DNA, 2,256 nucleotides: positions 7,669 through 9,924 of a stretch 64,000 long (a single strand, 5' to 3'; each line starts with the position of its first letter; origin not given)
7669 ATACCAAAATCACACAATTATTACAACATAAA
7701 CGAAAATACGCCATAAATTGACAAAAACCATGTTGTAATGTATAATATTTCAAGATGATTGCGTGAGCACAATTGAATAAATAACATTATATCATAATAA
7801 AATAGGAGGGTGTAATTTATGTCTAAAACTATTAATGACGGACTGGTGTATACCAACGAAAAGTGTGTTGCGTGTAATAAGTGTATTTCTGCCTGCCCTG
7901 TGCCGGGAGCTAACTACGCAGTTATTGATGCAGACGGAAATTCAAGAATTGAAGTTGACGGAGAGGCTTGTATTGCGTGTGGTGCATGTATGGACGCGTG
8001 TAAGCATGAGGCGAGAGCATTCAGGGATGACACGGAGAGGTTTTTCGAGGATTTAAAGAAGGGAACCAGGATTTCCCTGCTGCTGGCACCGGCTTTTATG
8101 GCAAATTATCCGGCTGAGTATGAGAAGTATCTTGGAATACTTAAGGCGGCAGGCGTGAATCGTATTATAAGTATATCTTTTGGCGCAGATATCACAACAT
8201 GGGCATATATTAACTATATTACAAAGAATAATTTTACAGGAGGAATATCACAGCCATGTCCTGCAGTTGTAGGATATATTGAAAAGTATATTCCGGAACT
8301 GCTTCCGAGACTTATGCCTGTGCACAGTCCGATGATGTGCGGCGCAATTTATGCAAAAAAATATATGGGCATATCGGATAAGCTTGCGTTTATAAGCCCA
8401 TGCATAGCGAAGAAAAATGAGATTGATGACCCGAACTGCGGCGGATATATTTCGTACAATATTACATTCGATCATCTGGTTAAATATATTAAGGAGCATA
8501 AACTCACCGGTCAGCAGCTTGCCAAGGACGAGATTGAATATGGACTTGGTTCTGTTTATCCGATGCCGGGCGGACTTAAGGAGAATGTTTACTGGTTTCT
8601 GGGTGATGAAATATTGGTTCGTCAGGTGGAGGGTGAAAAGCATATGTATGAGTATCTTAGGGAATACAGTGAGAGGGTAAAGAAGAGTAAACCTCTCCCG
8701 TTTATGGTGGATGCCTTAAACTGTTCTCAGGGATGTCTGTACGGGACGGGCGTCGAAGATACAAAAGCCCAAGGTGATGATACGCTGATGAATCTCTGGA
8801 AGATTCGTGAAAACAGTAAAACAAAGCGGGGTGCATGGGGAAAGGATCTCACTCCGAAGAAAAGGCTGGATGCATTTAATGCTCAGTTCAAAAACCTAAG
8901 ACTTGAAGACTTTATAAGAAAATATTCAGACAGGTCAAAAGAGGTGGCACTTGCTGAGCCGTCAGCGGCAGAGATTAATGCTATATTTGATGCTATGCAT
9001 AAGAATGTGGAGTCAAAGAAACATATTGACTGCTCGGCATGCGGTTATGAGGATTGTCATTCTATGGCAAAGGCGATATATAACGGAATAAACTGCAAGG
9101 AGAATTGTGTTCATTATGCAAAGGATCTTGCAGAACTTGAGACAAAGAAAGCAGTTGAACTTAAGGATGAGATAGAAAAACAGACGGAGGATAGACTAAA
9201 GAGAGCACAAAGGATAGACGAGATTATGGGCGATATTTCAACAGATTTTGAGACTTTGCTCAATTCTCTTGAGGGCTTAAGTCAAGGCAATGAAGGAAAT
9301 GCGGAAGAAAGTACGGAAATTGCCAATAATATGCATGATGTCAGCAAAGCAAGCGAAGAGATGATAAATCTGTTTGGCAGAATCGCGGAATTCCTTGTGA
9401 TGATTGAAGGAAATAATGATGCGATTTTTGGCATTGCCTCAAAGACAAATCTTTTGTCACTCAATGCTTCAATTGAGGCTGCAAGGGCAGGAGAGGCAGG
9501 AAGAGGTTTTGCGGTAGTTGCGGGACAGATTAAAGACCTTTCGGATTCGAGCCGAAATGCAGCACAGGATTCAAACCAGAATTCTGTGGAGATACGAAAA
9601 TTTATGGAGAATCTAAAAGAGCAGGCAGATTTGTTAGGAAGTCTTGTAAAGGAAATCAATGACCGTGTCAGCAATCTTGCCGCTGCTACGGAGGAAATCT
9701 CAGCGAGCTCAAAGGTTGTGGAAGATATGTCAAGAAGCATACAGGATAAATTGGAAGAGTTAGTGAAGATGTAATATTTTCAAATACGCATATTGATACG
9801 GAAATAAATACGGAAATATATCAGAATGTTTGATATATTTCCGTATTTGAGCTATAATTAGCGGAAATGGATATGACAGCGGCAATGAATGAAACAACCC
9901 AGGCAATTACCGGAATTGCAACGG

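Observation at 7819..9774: Soluble chemoreceptor with an [FeFe]-hydrogenase-like sensor domain (candidate H2/redox taxis receptor)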

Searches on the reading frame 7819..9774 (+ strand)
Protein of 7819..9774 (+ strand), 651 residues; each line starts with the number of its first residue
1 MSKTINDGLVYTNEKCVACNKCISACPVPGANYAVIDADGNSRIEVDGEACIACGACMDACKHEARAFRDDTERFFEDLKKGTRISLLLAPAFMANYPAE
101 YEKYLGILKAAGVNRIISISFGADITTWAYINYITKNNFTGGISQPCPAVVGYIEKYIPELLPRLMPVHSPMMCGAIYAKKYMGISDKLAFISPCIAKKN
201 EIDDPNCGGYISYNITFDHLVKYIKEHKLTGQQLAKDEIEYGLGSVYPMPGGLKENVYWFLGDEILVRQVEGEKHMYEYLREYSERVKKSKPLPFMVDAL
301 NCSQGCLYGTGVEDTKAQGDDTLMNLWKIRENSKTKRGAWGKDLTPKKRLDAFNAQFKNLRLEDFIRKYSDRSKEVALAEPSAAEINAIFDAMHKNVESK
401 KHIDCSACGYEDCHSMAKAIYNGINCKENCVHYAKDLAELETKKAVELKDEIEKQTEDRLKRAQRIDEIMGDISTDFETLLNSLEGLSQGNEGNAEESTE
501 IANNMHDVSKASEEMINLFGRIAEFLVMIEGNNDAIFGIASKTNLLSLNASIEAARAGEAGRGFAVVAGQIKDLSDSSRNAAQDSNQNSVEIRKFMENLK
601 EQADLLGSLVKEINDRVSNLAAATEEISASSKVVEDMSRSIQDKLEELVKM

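Call 3: search_protein_families(library=pfam, proteins=[window:7819-9774:+], max_evalue=0.1)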
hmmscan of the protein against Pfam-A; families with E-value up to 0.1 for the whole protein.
window:7819-9774:+ (651 aa): 18 families
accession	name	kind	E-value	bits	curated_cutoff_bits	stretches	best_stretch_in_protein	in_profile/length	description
PF02906.19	Fe_hyd_lg_C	-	1.3e-30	107.3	22.1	1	89-309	7-244/245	Iron only hydrogenase large subunit, C-terminal domain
PF00015.26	MCPsignal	-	2.2e-21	76.9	34.6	1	534-642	40-145/172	Methyl-accepting chemotaxis protein (MCP) signalling domain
PF13237.11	Fer4_10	-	2.5e-08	34.1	25.5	1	10-61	3-52/53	4Fe-4S dicluster domain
PF00037.32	Fer4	-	3.9e-07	30.1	21.1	2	44-65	1-22/24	4Fe-4S binding domain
PF12838.12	Fer4_7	-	1.4e-06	29.1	27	1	15-65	1-52/52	4Fe-4S dicluster domain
PF14697.11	Fer4_21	-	7.3e-06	26.5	35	1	13-61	5-51/59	4Fe-4S dicluster domain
PF13187.11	Fer4_9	-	9.7e-06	26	27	1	15-64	1-50/52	4Fe-4S dicluster domain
PF12797.12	Fer4_2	-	0.00015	22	24.5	2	44-62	3-21/22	4Fe-4S binding domain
PF12837.12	Fer4_6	-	0.00035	20.8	25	2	44-65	2-23/24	4Fe-4S binding domain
PF04060.18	FeS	-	0.00066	19.8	23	1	403-431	4-32/33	Putative Fe-S cluster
PF12800.12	Fer4_4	-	0.002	18.8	24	2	14-28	2-16/17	4Fe-4S binding domain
PF21896.2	Talin_IBS2B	-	0.0067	16.8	27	1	566-631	36-101/118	Talin IBS2B domain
PF06179.17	Med22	-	0.0068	17.1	26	1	464-602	1-102/105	Surfeit locus protein 5 subunit 22 of Mediator complex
PF13183.11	Fer4_8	-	0.012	16.6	27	1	49-69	3-19/68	4Fe-4S dicluster domain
PF13484.11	Fer4_16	-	0.021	16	30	1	15-28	1-14/66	4Fe-4S double cluster binding domain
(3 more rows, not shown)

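Call 4: search_protein_families(library=ncbifam, proteins=[window:7819-9774:+], max_evalue=0.1)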
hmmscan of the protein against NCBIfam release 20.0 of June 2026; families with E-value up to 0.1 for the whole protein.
window:7819-9774:+ (651 aa): 79 families (the best 25 are shown)
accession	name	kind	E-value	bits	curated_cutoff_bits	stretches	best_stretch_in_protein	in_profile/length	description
TIGR04105.1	FeFe_hydrog_B1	subfamily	4.2e-38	131.2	450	1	13-312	141-458/462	monomeric [FeFe] hydrogenase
TIGR02512.1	FeFe_hydrog_A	subfamily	2.4e-23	82.6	405.95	1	12-238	5-264/375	[FeFe] hydrogenase, group A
NF040763.1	FeFe_hydrog_A6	exception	3.7e-19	68.5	765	1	6-245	137-409/571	NADH-dependent [FeFe] hydrogenase, group A6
NF040762.1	Hydr_FeFe_Clost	exception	5.7e-19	68.1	900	1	8-245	138-408/572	ferredoxin hydrogenase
NF047851.1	MCPCitTducer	equivalog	6.8e-16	58.4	900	1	488-632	315-463/553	methyl-accepting chemotaxis citrate transducer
NF011615.0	PRK15041.1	equivalog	1.2e-14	53.9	947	1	534-624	366-449/554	methyl-accepting chemotaxis protein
NF058645.1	MCPCtpMPsAe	equivalog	2e-14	53.3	900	1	531-599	390-451/558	methyl-accepting chemotaxis protein CtpM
NF007309.0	PRK09793.1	equivalog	3.3e-14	52.8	903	1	491-627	315-462/533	methyl-accepting chemotaxis protein IV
NF011622.0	PRK15048.1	equivalog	3.8e-14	52.7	900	1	494-612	320-435/553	methyl-accepting chemotaxis protein II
NF050802.1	AspChtxCcaA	equivalog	1.4e-13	50.1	1300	1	469-637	512-680/700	aspartate chemotaxis receptor CcaA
NF041847.1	transduc_aer2_vibrio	equivalog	1.7e-13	49.7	1200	1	519-640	588-713/804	aerotaxis transducer Aer2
TIGR01944.1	rnfB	subfamily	9.9e-10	38.3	68.7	2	12-71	111-165/190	RnfABCDGE type electron transport complex subunit B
NF043069.1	T4HPD_activ_SAM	equivalog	8e-08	32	425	1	2-68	39-99/299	trans-4-hydroxy-L-proline dehydratase activase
NF040864.1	HgcB_ferredoxin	equivalog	4.4e-07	29.7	99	1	8-65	8-60/93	mercury methylation ferredoxin HgcB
NF042909.1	FMH_DH_FwdF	exception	4.5e-07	29.3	375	1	3-67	246-312/336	tungsten-dependent formylmethanofuran dehydrogenase subunit FwdF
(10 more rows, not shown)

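Call 5: search_solved_structures(query=window:7819-9774:+, max_evalue=0.001, show_alignments=3)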
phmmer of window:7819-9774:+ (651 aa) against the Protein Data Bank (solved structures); distinct sequences matched with E-value up to 0.001: 76 (the best 60 are shown).
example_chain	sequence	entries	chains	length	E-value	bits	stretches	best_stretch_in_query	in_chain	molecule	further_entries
8a6t_A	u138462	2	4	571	8.3e-16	60.9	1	7-258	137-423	Electron bifurcating hydrogenase subunit HydA1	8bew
7p5h_A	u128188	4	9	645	4.8e-15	58.4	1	10-246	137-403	Fe-hydrogenase, subunit alpha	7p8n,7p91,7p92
3g6b_A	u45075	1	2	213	3.9e-14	55.4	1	458-641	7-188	Methyl-accepting chemotaxis protein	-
3g67_A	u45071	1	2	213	5.3e-14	55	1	458-639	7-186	Methyl-accepting chemotaxis protein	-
3ja6_H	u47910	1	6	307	1.1e-13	54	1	501-629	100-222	Methyl-accepting chemotaxis protein 2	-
2ch7_B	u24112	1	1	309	1.1e-13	54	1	500-618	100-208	METHYL-ACCEPTING CHEMOTAXIS PROTEIN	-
6glz_A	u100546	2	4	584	1.1e-13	53.9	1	9-245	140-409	Iron hydrogenase 1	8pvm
6gly_A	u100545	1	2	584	1.1e-13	53.9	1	9-245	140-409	Iron hydrogenase 1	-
6gm1_A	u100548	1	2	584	1.2e-13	53.8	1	9-245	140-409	Iron hydrogenase 1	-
7qhf_A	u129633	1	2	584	1.6e-13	53.4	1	9-245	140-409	Iron hydrogenase 1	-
9rkm_A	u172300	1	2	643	1.7e-13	53.3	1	13-244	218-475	[FeFe]-hydrogenase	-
2ch7_A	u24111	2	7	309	1.8e-13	53.2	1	501-629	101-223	METHYL-ACCEPTING CHEMOTAXIS PROTEIN | Methyl-accepting chemotaxis protein 2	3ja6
6gm0_A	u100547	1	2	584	1.8e-13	53.2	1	9-245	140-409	Iron hydrogenase 1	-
30jk_A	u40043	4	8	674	1.8e-13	53.2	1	13-244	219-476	[FeFe]-hydrogenase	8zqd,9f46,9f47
6gm8_A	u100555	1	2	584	1.9e-13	53.1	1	9-245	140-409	Iron hydrogenase 1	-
31cj_A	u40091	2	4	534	1.4e-11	47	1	505-643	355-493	Aerotaxis receptor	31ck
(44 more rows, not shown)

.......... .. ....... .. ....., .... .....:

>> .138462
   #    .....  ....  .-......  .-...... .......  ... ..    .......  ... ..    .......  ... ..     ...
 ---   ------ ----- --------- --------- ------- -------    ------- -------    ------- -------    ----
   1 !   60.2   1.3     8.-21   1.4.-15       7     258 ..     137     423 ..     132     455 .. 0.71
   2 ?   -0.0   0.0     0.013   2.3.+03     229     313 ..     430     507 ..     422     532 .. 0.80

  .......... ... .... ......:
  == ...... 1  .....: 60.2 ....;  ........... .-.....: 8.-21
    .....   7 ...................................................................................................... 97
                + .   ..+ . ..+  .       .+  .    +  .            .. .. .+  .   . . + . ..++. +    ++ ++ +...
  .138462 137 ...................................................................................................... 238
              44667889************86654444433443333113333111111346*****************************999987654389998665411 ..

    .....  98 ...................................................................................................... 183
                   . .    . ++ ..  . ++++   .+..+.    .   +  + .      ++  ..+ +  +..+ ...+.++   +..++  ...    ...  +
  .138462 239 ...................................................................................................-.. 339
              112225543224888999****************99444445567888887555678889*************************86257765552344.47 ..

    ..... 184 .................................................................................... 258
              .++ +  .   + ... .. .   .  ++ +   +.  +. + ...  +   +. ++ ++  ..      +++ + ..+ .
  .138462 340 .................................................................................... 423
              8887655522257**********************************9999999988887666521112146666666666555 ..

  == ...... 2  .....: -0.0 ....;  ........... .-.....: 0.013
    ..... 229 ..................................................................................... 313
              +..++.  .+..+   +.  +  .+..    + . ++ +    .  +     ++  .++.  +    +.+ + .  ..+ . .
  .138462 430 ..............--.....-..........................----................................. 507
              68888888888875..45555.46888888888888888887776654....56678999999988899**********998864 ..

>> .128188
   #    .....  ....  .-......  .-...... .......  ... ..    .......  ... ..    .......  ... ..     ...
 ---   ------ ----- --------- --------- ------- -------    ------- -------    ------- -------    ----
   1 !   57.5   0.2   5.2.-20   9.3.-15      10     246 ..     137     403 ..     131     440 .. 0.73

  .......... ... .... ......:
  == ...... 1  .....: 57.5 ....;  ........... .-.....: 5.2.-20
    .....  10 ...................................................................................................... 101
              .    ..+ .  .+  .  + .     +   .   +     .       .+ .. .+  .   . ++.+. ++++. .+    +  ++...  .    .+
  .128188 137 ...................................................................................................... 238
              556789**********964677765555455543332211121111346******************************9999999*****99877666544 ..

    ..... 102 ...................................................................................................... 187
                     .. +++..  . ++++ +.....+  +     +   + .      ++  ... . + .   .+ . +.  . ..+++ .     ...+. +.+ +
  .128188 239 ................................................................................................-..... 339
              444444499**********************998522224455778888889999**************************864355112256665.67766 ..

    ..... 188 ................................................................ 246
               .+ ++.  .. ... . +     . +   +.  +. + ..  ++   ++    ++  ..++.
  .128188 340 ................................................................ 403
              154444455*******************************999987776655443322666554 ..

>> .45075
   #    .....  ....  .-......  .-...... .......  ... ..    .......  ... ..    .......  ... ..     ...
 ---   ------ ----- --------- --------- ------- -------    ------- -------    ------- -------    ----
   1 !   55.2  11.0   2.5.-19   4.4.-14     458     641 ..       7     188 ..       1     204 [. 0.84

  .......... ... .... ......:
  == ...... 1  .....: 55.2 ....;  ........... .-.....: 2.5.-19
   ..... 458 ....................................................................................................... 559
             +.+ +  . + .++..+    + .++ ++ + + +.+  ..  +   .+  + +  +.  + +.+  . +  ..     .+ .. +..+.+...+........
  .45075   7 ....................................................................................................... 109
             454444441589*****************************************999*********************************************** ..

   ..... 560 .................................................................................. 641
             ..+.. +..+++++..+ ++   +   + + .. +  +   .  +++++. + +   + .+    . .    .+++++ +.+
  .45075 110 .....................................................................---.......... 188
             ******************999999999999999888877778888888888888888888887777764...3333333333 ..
